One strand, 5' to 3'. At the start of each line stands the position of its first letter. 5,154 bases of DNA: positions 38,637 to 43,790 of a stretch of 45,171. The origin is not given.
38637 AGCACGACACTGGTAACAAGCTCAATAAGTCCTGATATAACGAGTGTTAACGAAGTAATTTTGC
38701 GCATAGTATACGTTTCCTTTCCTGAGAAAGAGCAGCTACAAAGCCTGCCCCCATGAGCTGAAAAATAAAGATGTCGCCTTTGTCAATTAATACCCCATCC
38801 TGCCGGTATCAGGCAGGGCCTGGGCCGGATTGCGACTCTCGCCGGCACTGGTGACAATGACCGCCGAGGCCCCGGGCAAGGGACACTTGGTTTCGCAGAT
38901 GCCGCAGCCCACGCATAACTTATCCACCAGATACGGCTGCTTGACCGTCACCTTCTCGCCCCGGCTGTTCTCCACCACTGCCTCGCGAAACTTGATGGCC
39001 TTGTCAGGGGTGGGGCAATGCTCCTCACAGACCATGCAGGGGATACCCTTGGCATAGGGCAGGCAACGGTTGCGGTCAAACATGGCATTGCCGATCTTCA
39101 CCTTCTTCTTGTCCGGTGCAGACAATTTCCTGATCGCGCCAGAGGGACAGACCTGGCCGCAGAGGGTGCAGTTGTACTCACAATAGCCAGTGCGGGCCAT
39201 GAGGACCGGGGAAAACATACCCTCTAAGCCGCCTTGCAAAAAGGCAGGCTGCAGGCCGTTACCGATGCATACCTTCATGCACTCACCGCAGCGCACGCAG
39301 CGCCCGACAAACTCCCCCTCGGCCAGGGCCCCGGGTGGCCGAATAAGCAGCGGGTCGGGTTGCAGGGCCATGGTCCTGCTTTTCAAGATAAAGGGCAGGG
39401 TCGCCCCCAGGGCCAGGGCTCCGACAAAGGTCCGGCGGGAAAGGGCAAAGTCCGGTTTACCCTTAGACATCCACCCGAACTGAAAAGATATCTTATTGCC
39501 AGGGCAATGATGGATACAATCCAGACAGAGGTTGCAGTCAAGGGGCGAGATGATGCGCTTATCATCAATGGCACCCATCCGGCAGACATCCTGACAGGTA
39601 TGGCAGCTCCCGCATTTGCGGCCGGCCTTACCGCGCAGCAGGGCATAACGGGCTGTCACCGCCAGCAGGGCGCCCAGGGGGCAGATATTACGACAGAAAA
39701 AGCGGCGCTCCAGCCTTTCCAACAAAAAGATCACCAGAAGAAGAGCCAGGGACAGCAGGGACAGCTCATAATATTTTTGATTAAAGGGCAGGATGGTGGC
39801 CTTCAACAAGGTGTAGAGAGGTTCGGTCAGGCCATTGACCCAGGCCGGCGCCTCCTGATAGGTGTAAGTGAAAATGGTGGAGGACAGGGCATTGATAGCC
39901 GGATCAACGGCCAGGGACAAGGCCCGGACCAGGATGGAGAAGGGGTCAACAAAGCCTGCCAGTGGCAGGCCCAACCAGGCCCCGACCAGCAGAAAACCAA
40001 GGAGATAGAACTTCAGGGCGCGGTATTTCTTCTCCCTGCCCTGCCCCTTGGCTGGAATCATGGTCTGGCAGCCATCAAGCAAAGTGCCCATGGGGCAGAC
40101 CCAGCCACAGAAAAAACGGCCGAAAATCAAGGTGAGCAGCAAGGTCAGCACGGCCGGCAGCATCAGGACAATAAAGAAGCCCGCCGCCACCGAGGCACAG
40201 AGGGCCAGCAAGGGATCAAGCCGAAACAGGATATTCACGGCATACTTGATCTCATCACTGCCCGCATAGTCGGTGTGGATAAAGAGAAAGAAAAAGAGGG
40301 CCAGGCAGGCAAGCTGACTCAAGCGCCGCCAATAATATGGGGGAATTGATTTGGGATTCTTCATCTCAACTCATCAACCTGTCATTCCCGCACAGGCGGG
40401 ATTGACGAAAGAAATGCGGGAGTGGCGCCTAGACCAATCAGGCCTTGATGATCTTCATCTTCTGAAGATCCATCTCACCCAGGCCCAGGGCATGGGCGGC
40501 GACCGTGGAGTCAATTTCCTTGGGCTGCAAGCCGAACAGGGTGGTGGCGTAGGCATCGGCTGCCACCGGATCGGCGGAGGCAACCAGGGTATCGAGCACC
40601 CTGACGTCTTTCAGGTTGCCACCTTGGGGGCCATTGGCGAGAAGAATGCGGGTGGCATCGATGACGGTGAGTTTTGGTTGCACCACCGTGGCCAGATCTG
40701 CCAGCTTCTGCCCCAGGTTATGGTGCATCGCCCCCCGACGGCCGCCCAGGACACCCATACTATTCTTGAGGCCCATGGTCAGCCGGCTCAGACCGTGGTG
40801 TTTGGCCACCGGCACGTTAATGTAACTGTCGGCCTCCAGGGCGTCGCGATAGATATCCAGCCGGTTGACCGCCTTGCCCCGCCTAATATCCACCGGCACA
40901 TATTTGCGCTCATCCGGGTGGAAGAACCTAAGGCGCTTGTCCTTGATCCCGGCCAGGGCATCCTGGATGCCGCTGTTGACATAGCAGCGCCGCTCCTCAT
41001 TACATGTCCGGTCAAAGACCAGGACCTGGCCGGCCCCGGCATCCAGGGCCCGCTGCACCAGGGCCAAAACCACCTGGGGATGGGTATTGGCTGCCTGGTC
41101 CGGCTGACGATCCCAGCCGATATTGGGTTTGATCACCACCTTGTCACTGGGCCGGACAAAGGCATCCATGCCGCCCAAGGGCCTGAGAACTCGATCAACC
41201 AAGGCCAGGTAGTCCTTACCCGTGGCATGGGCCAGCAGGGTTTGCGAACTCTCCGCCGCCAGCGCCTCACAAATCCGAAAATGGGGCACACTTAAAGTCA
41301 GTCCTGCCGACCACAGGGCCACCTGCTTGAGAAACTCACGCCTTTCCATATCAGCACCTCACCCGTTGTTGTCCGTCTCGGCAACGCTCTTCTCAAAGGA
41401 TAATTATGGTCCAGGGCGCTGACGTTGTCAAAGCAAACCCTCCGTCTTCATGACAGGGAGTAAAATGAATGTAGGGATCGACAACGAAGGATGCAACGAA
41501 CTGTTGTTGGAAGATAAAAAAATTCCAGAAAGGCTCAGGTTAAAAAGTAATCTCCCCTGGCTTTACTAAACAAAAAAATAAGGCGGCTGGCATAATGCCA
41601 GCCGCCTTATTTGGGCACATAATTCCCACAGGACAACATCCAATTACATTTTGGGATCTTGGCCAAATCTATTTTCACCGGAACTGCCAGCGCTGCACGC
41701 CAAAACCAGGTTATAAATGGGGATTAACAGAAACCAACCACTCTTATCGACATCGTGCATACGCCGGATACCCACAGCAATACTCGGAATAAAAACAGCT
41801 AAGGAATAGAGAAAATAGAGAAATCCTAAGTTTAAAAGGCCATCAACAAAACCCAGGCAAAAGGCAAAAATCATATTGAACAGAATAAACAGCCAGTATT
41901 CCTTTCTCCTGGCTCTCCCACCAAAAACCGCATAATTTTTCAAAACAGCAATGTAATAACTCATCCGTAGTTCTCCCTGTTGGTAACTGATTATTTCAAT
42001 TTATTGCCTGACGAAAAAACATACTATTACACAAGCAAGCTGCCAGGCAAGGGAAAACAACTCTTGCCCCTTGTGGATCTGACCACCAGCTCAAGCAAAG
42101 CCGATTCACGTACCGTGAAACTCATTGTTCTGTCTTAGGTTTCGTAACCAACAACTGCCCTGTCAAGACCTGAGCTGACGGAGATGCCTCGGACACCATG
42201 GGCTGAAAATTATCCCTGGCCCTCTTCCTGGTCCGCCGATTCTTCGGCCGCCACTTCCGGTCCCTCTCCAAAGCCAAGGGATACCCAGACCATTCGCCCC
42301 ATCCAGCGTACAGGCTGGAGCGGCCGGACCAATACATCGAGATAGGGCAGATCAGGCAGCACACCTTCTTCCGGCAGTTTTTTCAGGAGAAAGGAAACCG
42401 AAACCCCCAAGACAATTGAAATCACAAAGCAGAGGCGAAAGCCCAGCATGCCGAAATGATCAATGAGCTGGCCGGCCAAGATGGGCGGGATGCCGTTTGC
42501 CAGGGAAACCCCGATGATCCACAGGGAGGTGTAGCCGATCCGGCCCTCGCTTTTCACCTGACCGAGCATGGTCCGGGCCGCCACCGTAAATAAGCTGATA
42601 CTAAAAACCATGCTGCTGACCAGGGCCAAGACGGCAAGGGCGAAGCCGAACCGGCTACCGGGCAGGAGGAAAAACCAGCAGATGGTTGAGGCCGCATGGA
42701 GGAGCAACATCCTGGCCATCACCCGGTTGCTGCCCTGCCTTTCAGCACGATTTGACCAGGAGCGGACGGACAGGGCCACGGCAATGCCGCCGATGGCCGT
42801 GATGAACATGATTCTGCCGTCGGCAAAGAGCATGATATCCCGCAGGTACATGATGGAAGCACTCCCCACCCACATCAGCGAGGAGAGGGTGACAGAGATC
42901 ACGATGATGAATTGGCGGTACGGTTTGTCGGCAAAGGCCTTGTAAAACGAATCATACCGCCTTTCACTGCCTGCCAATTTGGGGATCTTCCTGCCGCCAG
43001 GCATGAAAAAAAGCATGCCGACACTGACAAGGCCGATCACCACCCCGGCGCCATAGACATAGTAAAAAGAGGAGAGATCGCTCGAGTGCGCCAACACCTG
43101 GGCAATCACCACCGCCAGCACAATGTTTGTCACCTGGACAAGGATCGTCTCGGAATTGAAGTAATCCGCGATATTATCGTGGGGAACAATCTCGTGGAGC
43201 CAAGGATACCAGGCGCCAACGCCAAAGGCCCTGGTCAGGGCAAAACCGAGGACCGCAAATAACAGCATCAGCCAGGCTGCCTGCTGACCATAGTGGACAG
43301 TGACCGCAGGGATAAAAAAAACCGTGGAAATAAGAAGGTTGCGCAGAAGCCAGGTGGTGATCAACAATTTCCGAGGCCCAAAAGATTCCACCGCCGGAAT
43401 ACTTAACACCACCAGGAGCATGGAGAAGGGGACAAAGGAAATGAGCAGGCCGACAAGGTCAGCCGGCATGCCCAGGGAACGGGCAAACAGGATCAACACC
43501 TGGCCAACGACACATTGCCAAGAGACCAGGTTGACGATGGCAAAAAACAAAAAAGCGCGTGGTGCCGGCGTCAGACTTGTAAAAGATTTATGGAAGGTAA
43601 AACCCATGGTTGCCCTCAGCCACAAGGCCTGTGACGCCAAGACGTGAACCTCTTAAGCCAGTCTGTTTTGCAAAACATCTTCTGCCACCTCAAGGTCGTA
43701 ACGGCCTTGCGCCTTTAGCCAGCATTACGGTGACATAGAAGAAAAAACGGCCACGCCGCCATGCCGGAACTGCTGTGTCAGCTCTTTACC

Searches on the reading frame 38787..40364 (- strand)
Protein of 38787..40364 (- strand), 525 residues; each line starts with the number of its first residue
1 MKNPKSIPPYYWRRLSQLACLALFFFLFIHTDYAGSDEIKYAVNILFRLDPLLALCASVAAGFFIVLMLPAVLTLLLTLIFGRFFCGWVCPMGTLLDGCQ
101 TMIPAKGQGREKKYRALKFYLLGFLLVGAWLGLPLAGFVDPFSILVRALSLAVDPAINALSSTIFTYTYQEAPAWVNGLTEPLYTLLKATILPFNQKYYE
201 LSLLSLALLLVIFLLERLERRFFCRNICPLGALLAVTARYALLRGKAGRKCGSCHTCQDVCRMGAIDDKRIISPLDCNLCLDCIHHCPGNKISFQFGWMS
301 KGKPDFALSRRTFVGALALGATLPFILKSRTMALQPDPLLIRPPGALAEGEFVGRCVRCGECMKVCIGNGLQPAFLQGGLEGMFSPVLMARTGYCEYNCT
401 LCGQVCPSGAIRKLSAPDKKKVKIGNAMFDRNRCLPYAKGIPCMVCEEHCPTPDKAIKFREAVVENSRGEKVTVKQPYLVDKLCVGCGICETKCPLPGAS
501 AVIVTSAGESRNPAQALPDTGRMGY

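Call 29: search_protein_families(library=pfam, proteins=[window:38787-40364:-], max_evalue=0.00001)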
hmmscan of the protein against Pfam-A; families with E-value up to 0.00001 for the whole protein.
window:38787-40364:- (525 aa): 6 families
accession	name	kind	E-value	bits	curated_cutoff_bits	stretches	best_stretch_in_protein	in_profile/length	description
PF12801.12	Fer4_5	-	1.1e-18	67.4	22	2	66-97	4-35/48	4Fe-4S binding domain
PF13187.11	Fer4_9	-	1.2e-10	41.7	27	0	397-452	3-49/52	4Fe-4S dicluster domain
PF12838.12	Fer4_7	-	5.9e-10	39.9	27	0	442-495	4-49/52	4Fe-4S dicluster domain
PF00037.32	Fer4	-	1.2e-08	34.9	21.1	0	482-495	6-19/24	4Fe-4S binding domain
PF13484.11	Fer4_16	-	4.4e-08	34.2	30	0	398-452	4-65/66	4Fe-4S double cluster binding domain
PF13237.11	Fer4_10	-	3.6e-07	30.5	25.5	0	478-496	3-21/53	4Fe-4S dicluster domain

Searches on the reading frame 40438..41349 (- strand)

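Call 29: search_protein_families(library=pfam, proteins=[window:40438-41349:-], max_evalue=0.00001)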
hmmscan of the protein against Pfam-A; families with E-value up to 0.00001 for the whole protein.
window:40438-41349:- (303 aa): 1 family
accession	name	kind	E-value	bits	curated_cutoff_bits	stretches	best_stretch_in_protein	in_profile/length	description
PF04015.17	DUF362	-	3e-50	171.5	24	1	71-269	1-199/200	Domain of unknown function (DUF362)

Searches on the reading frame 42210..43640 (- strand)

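Call 29: search_protein_families(library=pfam, proteins=[window:42210-43640:-], max_evalue=0.00001)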
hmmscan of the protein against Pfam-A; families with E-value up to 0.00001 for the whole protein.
window:42210-43640:- (476 aa): 1 family
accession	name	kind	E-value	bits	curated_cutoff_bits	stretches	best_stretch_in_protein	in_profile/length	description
PF07690.21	MFS_1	-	1.9e-10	40.6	33.4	1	31-350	2-312/347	Major Facilitator Superfamily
